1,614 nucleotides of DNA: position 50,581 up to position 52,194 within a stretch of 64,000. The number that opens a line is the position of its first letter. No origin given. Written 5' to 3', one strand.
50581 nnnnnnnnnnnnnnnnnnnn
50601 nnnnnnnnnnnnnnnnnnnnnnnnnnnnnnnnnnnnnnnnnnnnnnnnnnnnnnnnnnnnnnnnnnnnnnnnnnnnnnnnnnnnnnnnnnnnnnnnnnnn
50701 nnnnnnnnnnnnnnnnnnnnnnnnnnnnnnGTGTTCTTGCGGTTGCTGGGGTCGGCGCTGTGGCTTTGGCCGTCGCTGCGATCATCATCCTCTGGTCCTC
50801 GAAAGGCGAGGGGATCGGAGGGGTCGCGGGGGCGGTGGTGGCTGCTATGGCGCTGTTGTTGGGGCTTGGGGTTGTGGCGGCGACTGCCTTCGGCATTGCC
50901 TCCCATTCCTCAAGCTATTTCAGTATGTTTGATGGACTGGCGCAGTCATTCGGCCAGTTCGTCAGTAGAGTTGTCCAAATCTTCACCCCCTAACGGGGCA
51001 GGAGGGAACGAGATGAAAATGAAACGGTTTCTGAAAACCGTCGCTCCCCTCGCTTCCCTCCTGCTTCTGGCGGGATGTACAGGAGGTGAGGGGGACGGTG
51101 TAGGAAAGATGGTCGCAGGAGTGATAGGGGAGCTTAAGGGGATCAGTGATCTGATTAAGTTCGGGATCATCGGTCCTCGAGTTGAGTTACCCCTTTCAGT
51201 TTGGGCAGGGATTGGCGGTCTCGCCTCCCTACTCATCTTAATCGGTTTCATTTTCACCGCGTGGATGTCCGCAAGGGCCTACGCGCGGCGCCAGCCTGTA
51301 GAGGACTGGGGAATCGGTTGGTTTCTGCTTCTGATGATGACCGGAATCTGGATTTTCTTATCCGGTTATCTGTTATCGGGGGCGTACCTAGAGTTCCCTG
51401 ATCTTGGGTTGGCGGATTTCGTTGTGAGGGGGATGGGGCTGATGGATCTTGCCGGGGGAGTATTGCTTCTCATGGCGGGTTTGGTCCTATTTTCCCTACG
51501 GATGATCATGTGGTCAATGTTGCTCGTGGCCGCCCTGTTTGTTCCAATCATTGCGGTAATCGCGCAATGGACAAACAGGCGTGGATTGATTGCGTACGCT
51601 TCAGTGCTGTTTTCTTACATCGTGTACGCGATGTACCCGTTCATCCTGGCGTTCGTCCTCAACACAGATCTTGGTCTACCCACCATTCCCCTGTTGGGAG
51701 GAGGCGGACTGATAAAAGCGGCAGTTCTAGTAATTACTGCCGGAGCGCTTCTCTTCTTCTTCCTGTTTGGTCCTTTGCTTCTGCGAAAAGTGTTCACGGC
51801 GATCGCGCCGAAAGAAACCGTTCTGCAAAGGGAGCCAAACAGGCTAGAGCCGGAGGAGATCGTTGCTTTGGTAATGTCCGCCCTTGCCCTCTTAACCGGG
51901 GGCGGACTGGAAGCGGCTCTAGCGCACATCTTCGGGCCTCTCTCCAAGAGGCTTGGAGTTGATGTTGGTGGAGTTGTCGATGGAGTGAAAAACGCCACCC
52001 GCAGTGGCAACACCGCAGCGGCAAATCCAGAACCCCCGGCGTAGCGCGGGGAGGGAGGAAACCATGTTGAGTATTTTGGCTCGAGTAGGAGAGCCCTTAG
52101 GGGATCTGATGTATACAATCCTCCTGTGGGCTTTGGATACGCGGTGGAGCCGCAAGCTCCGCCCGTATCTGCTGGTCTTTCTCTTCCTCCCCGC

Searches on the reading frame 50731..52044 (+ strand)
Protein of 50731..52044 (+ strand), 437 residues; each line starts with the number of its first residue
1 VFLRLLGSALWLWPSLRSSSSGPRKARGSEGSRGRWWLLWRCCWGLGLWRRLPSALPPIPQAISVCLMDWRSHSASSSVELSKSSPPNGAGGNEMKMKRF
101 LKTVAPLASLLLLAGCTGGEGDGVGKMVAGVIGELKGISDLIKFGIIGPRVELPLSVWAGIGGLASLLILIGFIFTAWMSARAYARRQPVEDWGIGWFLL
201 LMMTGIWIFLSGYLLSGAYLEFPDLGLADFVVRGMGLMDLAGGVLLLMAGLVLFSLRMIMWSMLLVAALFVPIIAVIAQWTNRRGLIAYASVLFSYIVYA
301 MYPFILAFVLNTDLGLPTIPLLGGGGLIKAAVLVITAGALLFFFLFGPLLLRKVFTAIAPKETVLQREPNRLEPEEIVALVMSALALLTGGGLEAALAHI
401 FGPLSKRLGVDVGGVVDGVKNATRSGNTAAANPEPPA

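Call 5: search_protein_families(library=pfam, proteins=[window:50731-52044:+], max_evalue=0.1)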
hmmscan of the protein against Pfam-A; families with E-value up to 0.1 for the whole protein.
window:50731-52044:+ (437 aa): 0 families

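Call 6: search_protein_families(library=ncbifam, proteins=[window:50731-52044:+], max_evalue=0.1)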
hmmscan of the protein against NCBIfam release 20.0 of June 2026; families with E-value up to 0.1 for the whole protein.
window:50731-52044:+ (437 aa): 0 families

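Call 11: search_protein_families(library=phrogs, proteins=[window:50731-52044:+], max_evalue=1)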
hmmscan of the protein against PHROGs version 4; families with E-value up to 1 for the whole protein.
window:50731-52044:+ (437 aa): 1 family
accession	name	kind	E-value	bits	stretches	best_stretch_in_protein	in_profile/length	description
phrog_902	-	unknown function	0.33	12.3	1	94-119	2-27/118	-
